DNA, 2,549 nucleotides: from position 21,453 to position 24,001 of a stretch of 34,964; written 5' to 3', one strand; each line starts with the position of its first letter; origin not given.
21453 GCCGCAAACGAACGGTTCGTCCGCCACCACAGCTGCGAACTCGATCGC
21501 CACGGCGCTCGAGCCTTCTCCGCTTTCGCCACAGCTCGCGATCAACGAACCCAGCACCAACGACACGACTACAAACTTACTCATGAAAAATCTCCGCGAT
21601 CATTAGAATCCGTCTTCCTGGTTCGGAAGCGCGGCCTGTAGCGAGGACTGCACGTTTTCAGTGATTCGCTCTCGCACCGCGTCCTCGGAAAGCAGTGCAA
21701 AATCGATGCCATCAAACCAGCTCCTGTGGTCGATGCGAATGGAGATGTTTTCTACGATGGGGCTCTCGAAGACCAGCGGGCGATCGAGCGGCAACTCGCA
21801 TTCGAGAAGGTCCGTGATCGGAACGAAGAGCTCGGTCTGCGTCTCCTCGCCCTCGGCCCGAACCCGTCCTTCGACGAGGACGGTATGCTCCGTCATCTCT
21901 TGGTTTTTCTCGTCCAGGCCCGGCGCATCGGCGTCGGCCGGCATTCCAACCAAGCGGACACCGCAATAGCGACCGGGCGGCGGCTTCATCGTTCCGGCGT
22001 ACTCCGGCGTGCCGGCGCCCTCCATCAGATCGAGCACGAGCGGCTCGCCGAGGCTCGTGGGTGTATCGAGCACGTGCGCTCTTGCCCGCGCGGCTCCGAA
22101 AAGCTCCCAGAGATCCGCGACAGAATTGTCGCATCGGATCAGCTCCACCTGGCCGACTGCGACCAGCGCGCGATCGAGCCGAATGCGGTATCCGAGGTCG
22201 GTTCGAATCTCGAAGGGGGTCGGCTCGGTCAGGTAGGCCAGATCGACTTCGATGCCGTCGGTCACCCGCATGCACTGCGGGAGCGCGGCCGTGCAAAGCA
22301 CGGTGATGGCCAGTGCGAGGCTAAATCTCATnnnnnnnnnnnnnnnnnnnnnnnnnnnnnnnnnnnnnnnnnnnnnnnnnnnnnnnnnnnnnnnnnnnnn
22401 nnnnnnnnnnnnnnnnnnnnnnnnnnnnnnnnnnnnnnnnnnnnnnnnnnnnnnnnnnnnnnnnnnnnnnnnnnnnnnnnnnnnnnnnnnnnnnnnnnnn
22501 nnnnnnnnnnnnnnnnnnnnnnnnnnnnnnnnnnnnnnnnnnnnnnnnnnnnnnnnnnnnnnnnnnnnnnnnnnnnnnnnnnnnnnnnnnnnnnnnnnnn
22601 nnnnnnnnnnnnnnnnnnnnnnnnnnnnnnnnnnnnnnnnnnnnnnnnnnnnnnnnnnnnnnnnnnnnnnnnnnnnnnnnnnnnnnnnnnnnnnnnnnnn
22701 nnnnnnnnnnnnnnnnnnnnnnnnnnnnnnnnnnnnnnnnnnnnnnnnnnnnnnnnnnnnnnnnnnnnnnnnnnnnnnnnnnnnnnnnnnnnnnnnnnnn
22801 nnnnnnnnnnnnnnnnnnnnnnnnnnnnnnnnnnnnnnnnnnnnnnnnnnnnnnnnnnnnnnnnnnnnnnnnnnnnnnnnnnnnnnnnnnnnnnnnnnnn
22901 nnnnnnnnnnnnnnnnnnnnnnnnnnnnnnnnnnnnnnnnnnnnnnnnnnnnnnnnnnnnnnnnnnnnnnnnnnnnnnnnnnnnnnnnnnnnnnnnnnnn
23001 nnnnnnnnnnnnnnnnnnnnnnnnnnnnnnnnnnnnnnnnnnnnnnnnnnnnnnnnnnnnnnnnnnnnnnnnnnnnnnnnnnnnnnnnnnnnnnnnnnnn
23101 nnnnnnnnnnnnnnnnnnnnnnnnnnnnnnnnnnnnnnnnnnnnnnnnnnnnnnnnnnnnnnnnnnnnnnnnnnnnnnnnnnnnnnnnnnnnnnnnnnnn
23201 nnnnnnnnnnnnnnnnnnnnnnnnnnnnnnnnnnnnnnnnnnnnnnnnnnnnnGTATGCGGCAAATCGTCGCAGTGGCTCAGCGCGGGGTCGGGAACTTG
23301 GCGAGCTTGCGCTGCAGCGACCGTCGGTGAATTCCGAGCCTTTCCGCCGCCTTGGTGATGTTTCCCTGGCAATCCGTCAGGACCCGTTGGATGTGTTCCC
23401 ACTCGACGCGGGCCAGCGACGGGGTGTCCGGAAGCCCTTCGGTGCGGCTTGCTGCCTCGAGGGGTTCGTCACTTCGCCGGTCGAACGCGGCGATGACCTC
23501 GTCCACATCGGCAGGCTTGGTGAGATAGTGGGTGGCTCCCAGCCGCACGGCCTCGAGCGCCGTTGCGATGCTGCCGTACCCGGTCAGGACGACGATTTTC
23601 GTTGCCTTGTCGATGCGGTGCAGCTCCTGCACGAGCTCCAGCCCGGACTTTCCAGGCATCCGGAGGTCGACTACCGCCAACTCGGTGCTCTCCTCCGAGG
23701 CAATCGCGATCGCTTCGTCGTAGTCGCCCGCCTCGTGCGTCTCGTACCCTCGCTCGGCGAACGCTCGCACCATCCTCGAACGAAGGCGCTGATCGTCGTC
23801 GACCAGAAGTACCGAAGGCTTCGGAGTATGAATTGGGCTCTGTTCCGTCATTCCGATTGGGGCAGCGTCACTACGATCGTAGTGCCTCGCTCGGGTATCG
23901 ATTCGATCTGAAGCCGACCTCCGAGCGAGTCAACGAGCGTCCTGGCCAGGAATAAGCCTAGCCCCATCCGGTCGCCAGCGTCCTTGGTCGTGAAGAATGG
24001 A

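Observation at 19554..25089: RegB/RegA redox two-component system in one co-directional string with a CxxC outer-membrane barrel, an orphan secreted protein and an MbnP/MbnH copper-protein pair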

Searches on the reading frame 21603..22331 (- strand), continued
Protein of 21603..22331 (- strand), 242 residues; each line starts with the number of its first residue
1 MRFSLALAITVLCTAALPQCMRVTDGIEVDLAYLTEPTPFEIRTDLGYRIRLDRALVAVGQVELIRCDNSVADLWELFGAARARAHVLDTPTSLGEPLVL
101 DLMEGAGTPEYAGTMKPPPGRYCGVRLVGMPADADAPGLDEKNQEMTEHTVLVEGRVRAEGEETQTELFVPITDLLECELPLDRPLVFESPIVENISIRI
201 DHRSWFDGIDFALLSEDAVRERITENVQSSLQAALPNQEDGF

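Call 101: search_protein_families(library=ncbifam, proteins=[L060:8795-10039:+, L060:10039-10593:+, L060:7108-7995:+, L060:8001-8735:+, L074:8670-9917:+, L074:9917-10444:+], max_evalue=1e-10)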
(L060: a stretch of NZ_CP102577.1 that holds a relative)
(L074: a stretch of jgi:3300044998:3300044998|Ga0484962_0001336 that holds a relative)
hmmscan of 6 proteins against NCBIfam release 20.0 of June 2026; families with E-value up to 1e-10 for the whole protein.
L060:8795-10039:+ (415 aa): 38 families (the best 25 are shown)
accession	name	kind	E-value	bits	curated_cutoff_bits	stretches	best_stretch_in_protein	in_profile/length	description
NF033792.0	ActS_PrrB_HisK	equivalog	3.5e-76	256.7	350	1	2-402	13-412/423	ActS/PrrB/RegB family redox-sensitive histidine kinase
NF045988.1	HisKinRegBRhodob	equivalog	1.5e-52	178.4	570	1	2-393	23-418/462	sensor histidine kinase RegB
NF008468.0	PRK11360.1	equivalog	1.4e-31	109.5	646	1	177-409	380-610/616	two-component system sensor histidine kinase AtoS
NF007688.0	PRK10364.1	equivalog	1.4e-29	103.1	479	1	146-407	200-451/460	two-component system sensor histidine kinase ZraS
NF010411.0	PRK13837.1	equivalog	1.9e-29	102.3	647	1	170-412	427-680/828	two-component system VirA-like sensor kinase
NF052574.1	HisKinEspCMyxo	equivalog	5.5e-27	94.3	1200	1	178-413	402-643/785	serine histidine kinase EspC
NF040750.1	tetrathio_HK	equivalog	4.2e-25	88.2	750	1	152-397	297-544/555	tetrathionate respiration histidine kinase TtrS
TIGR02916.1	PEP_his_kin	equivalog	3.4e-24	85.4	300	1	235-406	514-679/679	XrtA/PEP-CTERM system histidine kinase PrsK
NF052573.1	HisKinEspAMyxo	equivalog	1.4e-20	73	1400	1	175-408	366-612/755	serine histidine kinase EspA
NF038348.1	T2SS_HK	subfamily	1.8e-20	72.9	450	1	303-406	469-572/574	histidine kinase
TIGR02966.1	phoR_proteo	equivalog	1.2e-19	70.5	334.2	1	198-402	119-330/333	phosphate regulon sensor histidine kinase PhoR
NF008312.0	PRK11100.1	equivalog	2e-19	69.8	356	1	167-406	233-473/477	two-component system sensor histidine kinase CreC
NF010076.0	PRK13557.1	subfamily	3.6e-19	68.6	631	1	331-413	318-400/540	histidine kinase famiy protein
NF008543.0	PRK11466.1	equivalog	5.6e-19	67.5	982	1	176-412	429-667/914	TMAO reductase system sensor histidine kinase/response regulator TorS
NF046020.1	HisKinCckABruc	equivalog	5e-18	64.4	1000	1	182-408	469-708/868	cell cycle histidine kinase CckA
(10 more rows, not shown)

L060:10039-10593:+ (185 aa): 35 families (the best 25 are shown)
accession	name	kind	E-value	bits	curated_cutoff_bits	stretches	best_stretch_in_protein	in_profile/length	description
NF033791.1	ActR_PrrA_rreg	equivalog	5e-53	179.6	250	1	11-183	3-172/173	ActR/PrrA/RegA family redox response regulator transcription factor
NF008469.0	PRK11361.1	equivalog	2.1e-26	92.6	714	1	11-124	6-119/461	acetoacetate metabolism transcriptional regulator AtoC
TIGR01818.1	ntrC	equivalog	2.7e-26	92.4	558.6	1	13-136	2-125/463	nitrogen regulation protein NR(I)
NF051870.1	NAssimRespRegNtrX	equivalog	2.6e-23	82.6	600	1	12-130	4-124/452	nitrogen assimilation response regulator NtrX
TIGR02915.1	PEP_resp_reg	equivalog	1.6e-21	76.7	502.6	1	12-124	1-116/445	PEP-CTERM-box response regulator transcription factor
NF006900.1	PRK09390.1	equivalog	2.1e-21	76.4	255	1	10-134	5-129/203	response regulator FixJ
NF045505.1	RR_RssB_Pseudo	equivalog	7e-21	74.7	700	1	11-118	7-114/394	two-component system response regulator RssB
NF008176.1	PRK10923.1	equivalog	9.3e-21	73.9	620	1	12-124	6-118/469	nitrogen regulation protein NR(I)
NF011695.0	PRK15115.1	equivalog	2e-19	69.7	763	1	11-139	8-136/445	two-component system response regulator GlrR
NF007689.0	PRK10365.1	equivalog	4.8e-19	68.5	760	1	11-124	7-120/441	sigma-54-dependent response regulator transcription factor ZraR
NF047793.1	ResRegPgtA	equivalog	3.2e-18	65.8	650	1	8-124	4-120/414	two-component system response regulator PgtA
NF007005.1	PRK09468.1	equivalog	4.9e-18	65.4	331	1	11-121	5-115/237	osmolarity response regulator transcription factor OmpR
NF041946.1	LuxO_transreg_Vib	equivalog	1.8e-17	63.3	800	1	25-118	11-105/463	quorum-sensing sigma-54 dependent transcriptional regulator LuxO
NF053512.1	nitric_RR_NosR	exception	9.4e-17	61.1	400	1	12-127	1-117/422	response regulator c-di-GMP phosphodiesterase, NosR family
TIGR02154.1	PhoB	equivalog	2.3e-15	56.5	296.2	1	11-120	4-115/226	phosphate regulon transcriptional regulator PhoB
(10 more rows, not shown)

L060:7108-7995:+ (296 aa): 0 families

L060:8001-8735:+ (245 aa): 0 families

L074:8670-9917:+ (416 aa): 32 families (the best 25 are shown)
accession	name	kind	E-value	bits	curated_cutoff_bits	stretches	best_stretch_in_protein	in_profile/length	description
NF033792.0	ActS_PrrB_HisK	equivalog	1.4e-68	231.7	350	1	7-407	8-412/423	ActS/PrrB/RegB family redox-sensitive histidine kinase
NF045988.1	HisKinRegBRhodob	equivalog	4.9e-46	157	570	1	8-400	19-418/462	sensor histidine kinase RegB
NF007688.0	PRK10364.1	equivalog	1.7e-29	102.9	479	1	304-412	346-449/460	two-component system sensor histidine kinase ZraS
NF008468.0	PRK11360.1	equivalog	2.3e-29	102.2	646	1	302-412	499-606/616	two-component system sensor histidine kinase AtoS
NF010411.0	PRK13837.1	equivalog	1.6e-24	86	647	1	169-412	425-673/828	two-component system VirA-like sensor kinase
NF052573.1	HisKinEspAMyxo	equivalog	3e-24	85.1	1400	1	171-413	361-610/755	serine histidine kinase EspA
NF038348.1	T2SS_HK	subfamily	6.7e-22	77.6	450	1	296-412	459-571/574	histidine kinase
TIGR02916.1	PEP_his_kin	equivalog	7.4e-21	74.4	300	1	266-412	537-678/679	XrtA/PEP-CTERM system histidine kinase PrsK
NF040750.1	tetrathio_HK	equivalog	2.9e-18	65.6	750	1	166-402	306-542/555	tetrathionate respiration histidine kinase TtrS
NF052574.1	HisKinEspCMyxo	equivalog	5.5e-18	64.5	1200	1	181-412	397-635/785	serine histidine kinase EspC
NF041777.1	sens_FixL_Rhizob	equivalog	2.4e-17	62.8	850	1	171-410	232-477/485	sensor protein FixL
NF008298.1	PRK11086.1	subfamily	5.9e-17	61.3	520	1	308-412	422-523/529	DcuS/MalK family sensor histidine kinase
NF011874.0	PRK15347.1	equivalog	2.8e-16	58.7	852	1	310-411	514-611/921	two component system sensor kinase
NF047497.1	HK_LIC_12097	equivalog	8.3e-16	57.7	500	0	310-400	265-353/367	LIC_12097 family sensor histidine kinase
NF053867.1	SprKinKinDBac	equivalog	2.7e-15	55.8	775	1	301-410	389-493/500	sporulation kinase KinD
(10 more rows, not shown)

L074:9917-10444:+ (176 aa): 46 families (the best 25 are shown)
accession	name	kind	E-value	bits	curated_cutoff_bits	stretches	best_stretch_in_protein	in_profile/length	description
NF033791.1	ActR_PrrA_rreg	equivalog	1.1e-55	188.3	250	1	6-172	2-169/173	ActR/PrrA/RegA family redox response regulator transcription factor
NF008469.0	PRK11361.1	equivalog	8.6e-26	90.6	714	1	6-133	5-132/461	acetoacetate metabolism transcriptional regulator AtoC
NF011695.0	PRK15115.1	equivalog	7.8e-25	87.5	763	1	2-124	3-125/445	two-component system response regulator GlrR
NF007689.0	PRK10365.1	equivalog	7e-24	84.4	760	1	1-132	1-133/441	sigma-54-dependent response regulator transcription factor ZraR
TIGR01818.1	ntrC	equivalog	6e-23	81.3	558.6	1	8-125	1-118/463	nitrogen regulation protein NR(I)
NF051870.1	NAssimRespRegNtrX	equivalog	8.2e-23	81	600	1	7-133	3-131/452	nitrogen assimilation response regulator NtrX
NF045505.1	RR_RssB_Pseudo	equivalog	1.1e-21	77.4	700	1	2-129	2-130/394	two-component system response regulator RssB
NF006900.1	PRK09390.1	equivalog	2.4e-21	76.2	255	1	6-129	5-128/203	response regulator FixJ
NF041946.1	LuxO_transreg_Vib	equivalog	6.9e-21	74.6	800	1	11-120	2-111/463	quorum-sensing sigma-54 dependent transcriptional regulator LuxO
NF041733.1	resp_reg_CseB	equivalog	2.4e-18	66.3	350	1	7-135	2-129/228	two-component system response regulator CseB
NF007935.0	PRK10651.1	equivalog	3.5e-18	65.6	250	1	2-129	3-132/216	two-component system response regulator NarL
NF008176.1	PRK10923.1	equivalog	4.1e-18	65.2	620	1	7-121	5-119/469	nitrogen regulation protein NR(I)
NF053512.1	nitric_RR_NosR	exception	6e-18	65.1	400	1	8-135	1-129/422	response regulator c-di-GMP phosphodiesterase, NosR family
TIGR02915.1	PEP_resp_reg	equivalog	3.6e-17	62.4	502.6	1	8-132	1-128/445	PEP-CTERM-box response regulator transcription factor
NF046022.1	RespRegCpdRBruc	equivalog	5.9e-17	61.8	180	1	8-124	4-120/120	cell cycle two-component system response regulator CpdR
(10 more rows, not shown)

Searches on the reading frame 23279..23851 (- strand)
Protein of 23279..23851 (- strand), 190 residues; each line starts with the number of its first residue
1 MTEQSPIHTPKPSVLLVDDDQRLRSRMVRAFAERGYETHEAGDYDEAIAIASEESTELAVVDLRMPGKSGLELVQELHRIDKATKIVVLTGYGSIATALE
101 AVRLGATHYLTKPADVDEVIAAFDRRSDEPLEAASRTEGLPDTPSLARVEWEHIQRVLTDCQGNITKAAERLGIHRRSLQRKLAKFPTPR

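Call 4: search_protein_families(library=pfam, proteins=[window:23279-23851:-], max_evalue=0.01)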
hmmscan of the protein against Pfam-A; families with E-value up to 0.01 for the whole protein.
window:23279-23851:- (190 aa): 5 families
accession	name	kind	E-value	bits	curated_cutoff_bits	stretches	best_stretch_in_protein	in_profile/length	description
PF00072.30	Response_reg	-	4.2e-26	91.7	30.2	1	14-122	1-109/111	Response regulator receiver domain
PF02954.25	HTH_8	-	3.6e-14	52.7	22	1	146-186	2-42/42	Bacterial regulatory protein, Fis family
PF13556.12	HTH_30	-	4.8e-06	26.7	27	1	156-185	6-35/59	PucR C-terminal helix-turn-helix domain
PF13384.12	HTH_23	-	0.0041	17.3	24.6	0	162-181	17-36/50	Homeodomain-like domain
PF20161.5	VpsR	-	0.0045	17.1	23.7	1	24-72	20-68/121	VpsR domain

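Call 5: search_protein_families(library=ncbifam, proteins=[window:23279-23851:-], max_evalue=0.01)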
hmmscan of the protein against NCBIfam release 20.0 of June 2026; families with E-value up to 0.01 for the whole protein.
window:23279-23851:- (190 aa): 102 families (the best 25 are shown)
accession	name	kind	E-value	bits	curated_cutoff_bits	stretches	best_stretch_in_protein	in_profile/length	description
NF033791.1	ActR_PrrA_rreg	equivalog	4.5e-50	170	250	1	12-185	2-169/173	ActR/PrrA/RegA family redox response regulator transcription factor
NF008469.0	PRK11361.1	equivalog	1.4e-27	96.5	714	2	11-120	4-113/461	acetoacetate metabolism transcriptional regulator AtoC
TIGR01818.1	ntrC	equivalog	2e-25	89.5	558.6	1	14-136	1-123/463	nitrogen regulation protein NR(I)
NF051870.1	NAssimRespRegNtrX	equivalog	1.4e-20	73.7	600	1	13-125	3-117/452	nitrogen assimilation response regulator NtrX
TIGR02915.1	PEP_resp_reg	equivalog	9.8e-20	70.8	502.6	2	14-125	1-115/445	PEP-CTERM-box response regulator transcription factor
NF045505.1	RR_RssB_Pseudo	equivalog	2e-19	69.9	700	1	8-116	2-110/394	two-component system response regulator RssB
NF006900.1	PRK09390.1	equivalog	2.4e-19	69.6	255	1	11-135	4-128/203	response regulator FixJ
NF047793.1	ResRegPgtA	equivalog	6.3e-19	68.1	650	1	11-124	5-118/414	two-component system response regulator PgtA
NF011695.0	PRK15115.1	equivalog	6.8e-19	67.9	763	1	13-126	8-121/445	two-component system response regulator GlrR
NF041946.1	LuxO_transreg_Vib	equivalog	1.1e-18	67.3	800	2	42-119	27-104/463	quorum-sensing sigma-54 dependent transcriptional regulator LuxO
NF007005.1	PRK09468.1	equivalog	5.4e-18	65.3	331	1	13-122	5-114/237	osmolarity response regulator transcription factor OmpR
NF007689.0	PRK10365.1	equivalog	1.3e-17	63.8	760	1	13-124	7-118/441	sigma-54-dependent response regulator transcription factor ZraR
NF049963.1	RespRegFlgRCampy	domain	5.8e-17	61.7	750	1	14-125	3-111/429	fla regulon two-component system response regulator FlgR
NF008176.1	PRK10923.1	equivalog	6.7e-17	61.2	620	1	13-126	5-118/469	nitrogen regulation protein NR(I)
NF053512.1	nitric_RR_NosR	exception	2.4e-16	59.8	400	1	14-122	1-110/422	response regulator c-di-GMP phosphodiesterase, NosR family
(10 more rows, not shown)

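Call 56: search_solved_structures(query=window:23279-23851:-, max_evalue=0.00001)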
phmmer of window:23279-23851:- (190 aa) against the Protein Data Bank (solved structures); distinct sequences matched with E-value up to 0.00001: 164 (the best 60 are shown).
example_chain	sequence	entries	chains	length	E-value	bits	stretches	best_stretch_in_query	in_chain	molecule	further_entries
3rqi_A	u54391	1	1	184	3.8e-38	134.8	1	13-188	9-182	Response regulator protein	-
2jvj_A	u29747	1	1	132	1.4e-18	71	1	13-123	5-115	Sporulation initiation phosphotransferase F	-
1pey_A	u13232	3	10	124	4.6e-18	69.3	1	13-122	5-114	Sporulation initiation phosphotransferase F | SPORULATION RESPONSE REGULATORY PROTEIN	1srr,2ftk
1f51_E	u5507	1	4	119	5.3e-18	69.1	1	13-122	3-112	SPORULATION INITIATION PHOSPHOTRANSFERASE F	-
3q15_C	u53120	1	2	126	6.2e-18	68.9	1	13-122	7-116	Sporulation initiation phosphotransferase F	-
1fsp_A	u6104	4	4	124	6.4e-18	68.9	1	13-122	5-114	STAGE 0 SPORULATION PROTEIN F | SPORULATION RESPONSE REGULATORY PROTEIN | Sporulation initiation phosphotransferase F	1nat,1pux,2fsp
2jvk_A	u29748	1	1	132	1e-17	68.3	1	13-123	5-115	Sporulation initiation phosphotransferase F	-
4l4u_A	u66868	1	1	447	1.5e-17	67.7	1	13-125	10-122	Transcriptional regulator (NtrC family)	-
2jvi_A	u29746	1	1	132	2.9e-17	66.8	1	13-123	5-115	Sporulation initiation phosphotransferase F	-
5m7n_A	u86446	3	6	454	1.3e-16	64.7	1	13-126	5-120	Nitrogen assimilation regulatory protein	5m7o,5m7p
1qkk_A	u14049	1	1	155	1.1e-15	61.6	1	11-130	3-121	C4-DICARBOXYLATE TRANSPORT TRANSCRIPTIONAL REGULATORY PROTEIN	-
6ifh_A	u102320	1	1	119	1.1e-15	61.6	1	14-122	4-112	Sporulation initiation phosphotransferase F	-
1l5y_A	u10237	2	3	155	2.3e-15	60.6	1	11-128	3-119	C4-DICARBOXYLATE TRANSPORT TRANSCRIPTIONAL REGULATORY PROTEIN DCTD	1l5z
1zy2_A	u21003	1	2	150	2.5e-15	60.4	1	13-125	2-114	transcriptional regulator NtrC1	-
3eq2_A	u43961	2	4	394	6.5e-15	59.1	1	8-122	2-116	Probable two-component response regulator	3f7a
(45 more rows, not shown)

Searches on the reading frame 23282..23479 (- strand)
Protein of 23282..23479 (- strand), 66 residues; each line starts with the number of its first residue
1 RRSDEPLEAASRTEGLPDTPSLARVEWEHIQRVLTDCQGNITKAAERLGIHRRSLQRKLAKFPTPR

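Call 82: search_solved_structures(query=window:23282-23479:-, max_evalue=0.01, show_alignments=3)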
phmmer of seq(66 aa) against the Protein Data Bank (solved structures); distinct sequences matched with E-value up to 0.01: 7.
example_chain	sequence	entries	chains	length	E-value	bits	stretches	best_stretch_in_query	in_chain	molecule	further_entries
3rqi_A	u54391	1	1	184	2.5e-11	46.6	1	17-64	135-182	Response regulator protein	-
1umq_A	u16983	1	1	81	8e-11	45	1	17-62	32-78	PHOTOSYNTHETIC APPARATUS REGULATORY PROTEIN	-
6m10_A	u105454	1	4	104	0.0016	22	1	22-62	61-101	Putative Fis-like DNA-binding protein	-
8p53_C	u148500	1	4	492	0.0018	21.8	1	12-63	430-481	Transcriptional regulator FleQ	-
1etx_A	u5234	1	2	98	0.0064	20.1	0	22-62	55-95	FACTOR FOR INVERSION STIMULATION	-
5exx_A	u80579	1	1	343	0.0065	20.1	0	12-61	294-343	Transcriptional regulator FleQ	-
1etk_A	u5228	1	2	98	0.0091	19.6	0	22-62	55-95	FACTOR FOR INVERSION STIMULATION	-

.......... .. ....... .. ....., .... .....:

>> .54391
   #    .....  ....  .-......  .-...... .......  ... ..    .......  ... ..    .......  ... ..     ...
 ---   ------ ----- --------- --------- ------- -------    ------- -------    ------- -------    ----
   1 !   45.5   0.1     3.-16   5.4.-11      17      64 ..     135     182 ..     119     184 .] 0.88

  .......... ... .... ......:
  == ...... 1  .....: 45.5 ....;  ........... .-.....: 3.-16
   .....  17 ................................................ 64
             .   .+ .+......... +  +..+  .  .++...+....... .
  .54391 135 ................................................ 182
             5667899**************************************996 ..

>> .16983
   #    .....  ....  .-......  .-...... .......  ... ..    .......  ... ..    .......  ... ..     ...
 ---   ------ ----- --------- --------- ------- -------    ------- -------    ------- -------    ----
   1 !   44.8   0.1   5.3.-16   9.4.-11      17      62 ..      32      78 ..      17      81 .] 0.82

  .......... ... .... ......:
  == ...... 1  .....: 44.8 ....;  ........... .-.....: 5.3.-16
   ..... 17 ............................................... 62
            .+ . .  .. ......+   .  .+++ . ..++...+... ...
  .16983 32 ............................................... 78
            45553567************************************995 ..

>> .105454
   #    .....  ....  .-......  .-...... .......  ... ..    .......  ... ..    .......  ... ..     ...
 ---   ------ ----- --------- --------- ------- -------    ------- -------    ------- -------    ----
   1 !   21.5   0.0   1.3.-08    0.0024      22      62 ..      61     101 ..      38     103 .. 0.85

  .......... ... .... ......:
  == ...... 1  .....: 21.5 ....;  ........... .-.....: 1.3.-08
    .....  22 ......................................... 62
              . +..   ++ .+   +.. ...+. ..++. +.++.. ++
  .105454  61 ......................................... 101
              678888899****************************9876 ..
